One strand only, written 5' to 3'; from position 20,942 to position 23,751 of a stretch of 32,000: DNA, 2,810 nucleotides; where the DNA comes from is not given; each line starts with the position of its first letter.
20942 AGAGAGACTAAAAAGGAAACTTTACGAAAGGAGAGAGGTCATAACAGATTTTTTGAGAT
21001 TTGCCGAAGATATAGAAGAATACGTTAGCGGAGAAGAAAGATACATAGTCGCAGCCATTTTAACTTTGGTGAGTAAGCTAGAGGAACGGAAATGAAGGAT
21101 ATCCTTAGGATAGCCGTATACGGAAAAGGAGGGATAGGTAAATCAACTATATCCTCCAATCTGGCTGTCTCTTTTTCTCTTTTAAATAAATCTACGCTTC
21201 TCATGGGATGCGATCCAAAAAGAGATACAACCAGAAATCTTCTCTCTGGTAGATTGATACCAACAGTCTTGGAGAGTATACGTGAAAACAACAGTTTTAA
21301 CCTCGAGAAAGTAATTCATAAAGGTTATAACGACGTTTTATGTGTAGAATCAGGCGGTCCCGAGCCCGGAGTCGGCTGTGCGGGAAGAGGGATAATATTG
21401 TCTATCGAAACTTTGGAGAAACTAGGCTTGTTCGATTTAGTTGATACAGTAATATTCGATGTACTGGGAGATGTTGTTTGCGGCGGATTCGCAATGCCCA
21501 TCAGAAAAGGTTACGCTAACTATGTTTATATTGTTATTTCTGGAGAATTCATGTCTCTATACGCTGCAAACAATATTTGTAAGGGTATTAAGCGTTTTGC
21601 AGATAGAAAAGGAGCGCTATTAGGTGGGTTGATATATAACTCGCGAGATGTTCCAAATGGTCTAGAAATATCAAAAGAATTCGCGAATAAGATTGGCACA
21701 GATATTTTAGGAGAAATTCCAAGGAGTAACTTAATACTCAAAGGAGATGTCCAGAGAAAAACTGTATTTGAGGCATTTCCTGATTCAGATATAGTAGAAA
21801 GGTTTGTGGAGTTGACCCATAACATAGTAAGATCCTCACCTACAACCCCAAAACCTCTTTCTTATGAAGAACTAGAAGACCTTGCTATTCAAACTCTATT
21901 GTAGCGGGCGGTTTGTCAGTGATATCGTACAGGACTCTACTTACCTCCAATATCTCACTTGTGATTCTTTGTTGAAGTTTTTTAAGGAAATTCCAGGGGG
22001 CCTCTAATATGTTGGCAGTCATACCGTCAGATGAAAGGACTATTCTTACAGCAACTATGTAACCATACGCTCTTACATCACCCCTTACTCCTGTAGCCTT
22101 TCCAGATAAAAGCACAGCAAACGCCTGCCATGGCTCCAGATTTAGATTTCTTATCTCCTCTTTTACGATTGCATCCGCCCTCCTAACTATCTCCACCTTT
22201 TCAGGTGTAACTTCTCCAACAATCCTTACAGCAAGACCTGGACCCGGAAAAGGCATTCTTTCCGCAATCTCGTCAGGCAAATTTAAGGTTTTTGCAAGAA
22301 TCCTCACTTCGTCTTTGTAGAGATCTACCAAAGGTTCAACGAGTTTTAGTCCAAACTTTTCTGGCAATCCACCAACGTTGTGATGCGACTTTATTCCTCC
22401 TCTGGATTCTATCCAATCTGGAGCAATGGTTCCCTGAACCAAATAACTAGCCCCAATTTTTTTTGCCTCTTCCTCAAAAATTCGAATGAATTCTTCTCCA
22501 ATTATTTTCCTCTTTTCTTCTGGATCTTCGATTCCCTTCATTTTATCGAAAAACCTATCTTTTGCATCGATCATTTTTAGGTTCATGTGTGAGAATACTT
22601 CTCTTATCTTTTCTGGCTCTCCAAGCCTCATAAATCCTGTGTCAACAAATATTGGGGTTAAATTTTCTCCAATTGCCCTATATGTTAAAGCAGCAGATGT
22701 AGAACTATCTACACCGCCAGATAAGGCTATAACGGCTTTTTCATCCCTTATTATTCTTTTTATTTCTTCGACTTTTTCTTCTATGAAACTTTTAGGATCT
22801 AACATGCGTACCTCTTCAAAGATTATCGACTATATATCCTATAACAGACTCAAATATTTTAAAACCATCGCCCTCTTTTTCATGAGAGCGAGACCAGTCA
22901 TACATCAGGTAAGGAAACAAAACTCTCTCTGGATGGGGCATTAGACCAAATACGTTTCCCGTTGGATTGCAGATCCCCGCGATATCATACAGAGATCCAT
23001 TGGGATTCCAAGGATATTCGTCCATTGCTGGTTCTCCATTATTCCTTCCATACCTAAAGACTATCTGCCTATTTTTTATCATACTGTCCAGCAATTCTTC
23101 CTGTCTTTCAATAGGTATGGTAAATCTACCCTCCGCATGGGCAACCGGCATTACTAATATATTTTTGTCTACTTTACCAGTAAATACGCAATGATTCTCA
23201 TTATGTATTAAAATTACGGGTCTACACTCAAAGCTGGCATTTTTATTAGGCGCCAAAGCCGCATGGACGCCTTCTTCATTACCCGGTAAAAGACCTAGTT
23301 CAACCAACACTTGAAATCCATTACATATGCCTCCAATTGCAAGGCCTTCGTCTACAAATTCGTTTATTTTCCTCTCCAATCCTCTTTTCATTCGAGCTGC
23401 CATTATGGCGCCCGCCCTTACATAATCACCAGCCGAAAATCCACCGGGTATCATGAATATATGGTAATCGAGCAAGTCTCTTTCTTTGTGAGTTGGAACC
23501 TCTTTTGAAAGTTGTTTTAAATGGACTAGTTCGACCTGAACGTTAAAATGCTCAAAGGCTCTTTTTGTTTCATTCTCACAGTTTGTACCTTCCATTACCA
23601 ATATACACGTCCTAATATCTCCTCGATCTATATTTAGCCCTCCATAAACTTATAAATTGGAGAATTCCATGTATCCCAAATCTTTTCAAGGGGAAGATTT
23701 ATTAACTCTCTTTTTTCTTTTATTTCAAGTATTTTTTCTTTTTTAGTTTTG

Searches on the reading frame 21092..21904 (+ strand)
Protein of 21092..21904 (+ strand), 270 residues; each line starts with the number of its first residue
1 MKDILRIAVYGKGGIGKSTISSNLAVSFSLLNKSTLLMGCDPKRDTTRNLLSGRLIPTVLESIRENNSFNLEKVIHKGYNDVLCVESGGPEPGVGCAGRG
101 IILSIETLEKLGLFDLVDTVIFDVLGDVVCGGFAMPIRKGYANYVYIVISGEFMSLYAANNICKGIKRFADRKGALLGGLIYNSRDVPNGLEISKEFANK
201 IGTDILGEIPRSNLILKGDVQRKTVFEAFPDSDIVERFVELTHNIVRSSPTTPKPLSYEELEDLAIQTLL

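Call 10: search_protein_families(library=pfam, proteins=[window:21092-21904:+], max_evalue=0.001)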
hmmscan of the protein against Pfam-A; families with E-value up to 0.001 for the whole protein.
window:21092-21904:+ (270 aa): 5 families
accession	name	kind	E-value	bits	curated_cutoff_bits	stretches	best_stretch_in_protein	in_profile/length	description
PF00142.24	Fer4_NifH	-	3.6e-97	325.5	25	1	6-267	2-267/271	4Fe-4S iron sulfur cluster binding proteins, NifH/frxC family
PF01656.29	CbiA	-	2.2e-09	37.8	25.4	1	8-215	3-115/125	CobQ/CobB/MinD/ParA nucleotide binding domain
PF13614.12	AAA_31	-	5.4e-07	30.2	27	1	11-76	9-74/177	AAA domain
PF02374.21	ArsA_ATPase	-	6e-07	29.4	24.3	1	7-43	4-40/305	Anion-transporting ATPase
PF10609.15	ParA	-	7.1e-07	29.3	27.1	1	9-40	9-40/246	NUBPL iron-transfer P-loop NTPase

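Call 63: search_protein_families(library=ncbifam, proteins=[window:21092-21904:+], max_evalue=0.001)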
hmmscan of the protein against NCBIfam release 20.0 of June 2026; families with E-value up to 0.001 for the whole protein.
window:21092-21904:+ (270 aa): 12 families
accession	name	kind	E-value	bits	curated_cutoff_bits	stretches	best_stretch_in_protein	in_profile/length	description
TIGR01287.1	nifH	equivalog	1.2e-104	349.5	394.35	1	6-266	2-266/275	nitrogenase iron protein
NF033200.1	F430_CfbC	exception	7.2e-104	346.8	402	1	6-265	2-259/260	Ni-sirohydrochlorin a,c-diamide reductive cyclase ATP-dependent reductase subunit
NF009702.0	PRK13231.1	equivalog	1.4e-96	322.7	427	1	6-264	4-258/264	nitrogenase reductase-like protein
NF009701.0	PRK13230.1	subfamily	3e-96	321.9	350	1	6-265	3-278/291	nitrogenase reductase-like protein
TIGR01281.1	DPOR_bchL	equivalog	4.1e-61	206.7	345.15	1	6-262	2-261/268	ferredoxin:protochlorophyllide reductase (ATP-dependent) iron-sulfur ATP-binding protein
TIGR02016.1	BchX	equivalog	6.6e-57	193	331.2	1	7-261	3-264/296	chlorophyllide a reductase iron protein subunit X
TIGR01969.1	minD_arch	subfamily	1.2e-08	34.5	201.75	1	9-41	6-38/251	cell division ATPase MinD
NF041136.1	MrpORP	equivalog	4.1e-06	26.3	450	1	9-41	11-43/365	iron-sulfur cluster carrier protein MrpORP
TIGR00345.1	GET3_arsA_TRC40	subfamily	5.8e-06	26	135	1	10-43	3-36/299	TRC40/GET3/ArsA family transport-energizing ATPase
NF041546.1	ParA_partition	equivalog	5e-05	22.9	180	1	11-44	7-40/203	ParA family partition ATPase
NF003259.0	PRK04220.1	equivalog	0.00056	19.4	343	1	3-62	91-146/306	2-phosphoglycerate kinase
TIGR03371.1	cellulose_yhjQ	equivalog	0.00066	19.2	157.85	0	6-43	3-41/246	cellulose biosynthesis protein BcsQ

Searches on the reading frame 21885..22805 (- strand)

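Call 10: search_protein_families(library=pfam, proteins=[window:21885-22805:-], max_evalue=0.001)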
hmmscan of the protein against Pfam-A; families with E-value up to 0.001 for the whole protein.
window:21885-22805:- (306 aa): 3 families
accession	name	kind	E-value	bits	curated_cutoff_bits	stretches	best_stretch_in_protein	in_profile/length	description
PF00958.27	GMP_synt_C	-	2.4e-32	111.3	27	1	220-305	7-92/92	GMP synthase C terminal domain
PF02540.23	NAD_synthase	-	4.1e-10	39.6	21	1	6-48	7-46/242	NAD synthase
PF03054.22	tRNA_Me_trans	-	0.00076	19.6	20.6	0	23-54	2-32/202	tRNA methyl transferase HUP domain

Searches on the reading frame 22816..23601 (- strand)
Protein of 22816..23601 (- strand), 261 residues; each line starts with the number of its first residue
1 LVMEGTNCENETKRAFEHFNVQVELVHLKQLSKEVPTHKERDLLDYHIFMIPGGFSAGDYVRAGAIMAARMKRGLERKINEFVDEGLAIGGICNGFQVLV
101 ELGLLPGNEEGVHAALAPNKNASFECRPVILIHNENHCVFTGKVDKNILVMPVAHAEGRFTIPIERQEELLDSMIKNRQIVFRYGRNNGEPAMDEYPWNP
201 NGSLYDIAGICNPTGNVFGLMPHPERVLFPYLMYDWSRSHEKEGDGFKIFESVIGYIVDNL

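Call 10: search_protein_families(library=pfam, proteins=[window:22816-23601:-], max_evalue=0.001)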
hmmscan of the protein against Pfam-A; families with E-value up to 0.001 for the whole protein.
window:22816-23601:- (261 aa): 4 families
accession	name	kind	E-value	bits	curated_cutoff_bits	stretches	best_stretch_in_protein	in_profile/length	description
PF13507.12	GATase_5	-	3.5e-62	210.3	27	1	2-256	8-259/260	CobB/CobQ-like glutamine amidotransferase domain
PF07685.20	GATase_3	-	5e-05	23.4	27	1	24-101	15-90/196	CobB/CobQ-like glutamine amidotransferase domain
PF01965.30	DJ-1_PfpI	-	0.0004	20.7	26.6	1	45-120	61-128/165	DJ-1/PfpI family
PF00117.34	GATase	-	0.00071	19.7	22.8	0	12-226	13-173/190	Glutamine amidotransferase class-I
